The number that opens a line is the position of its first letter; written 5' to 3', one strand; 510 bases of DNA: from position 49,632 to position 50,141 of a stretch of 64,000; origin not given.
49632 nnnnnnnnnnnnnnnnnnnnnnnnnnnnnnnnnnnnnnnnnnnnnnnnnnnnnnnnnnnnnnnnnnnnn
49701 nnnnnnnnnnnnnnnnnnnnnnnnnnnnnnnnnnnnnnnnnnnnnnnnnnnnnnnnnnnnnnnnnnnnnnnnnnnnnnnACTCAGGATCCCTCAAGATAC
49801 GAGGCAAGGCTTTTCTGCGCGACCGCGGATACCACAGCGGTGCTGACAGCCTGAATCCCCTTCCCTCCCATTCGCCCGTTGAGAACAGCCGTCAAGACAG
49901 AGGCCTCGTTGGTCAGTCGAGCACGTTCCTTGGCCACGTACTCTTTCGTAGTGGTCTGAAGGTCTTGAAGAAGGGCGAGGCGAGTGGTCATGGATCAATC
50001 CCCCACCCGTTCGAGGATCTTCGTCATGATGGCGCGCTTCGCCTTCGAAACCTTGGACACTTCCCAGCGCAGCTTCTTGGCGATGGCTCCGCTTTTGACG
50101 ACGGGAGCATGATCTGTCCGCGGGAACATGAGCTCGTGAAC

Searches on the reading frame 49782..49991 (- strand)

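Call 3: search_protein_families(library=pfam, proteins=[window:49782-49991:-], max_evalue=1)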
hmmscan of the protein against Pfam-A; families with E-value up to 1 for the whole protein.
window:49782-49991:- (69 aa): 1 family
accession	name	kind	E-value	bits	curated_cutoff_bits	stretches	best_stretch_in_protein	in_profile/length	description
PF11473.13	B2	-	0.033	14.4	25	1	44-68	47-71/73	RNA binding protein B2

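Call 4: search_protein_families(library=phrogs, proteins=[window:49782-49991:-], max_evalue=1)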
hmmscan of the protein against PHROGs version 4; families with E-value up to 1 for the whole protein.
window:49782-49991:- (69 aa): 0 families
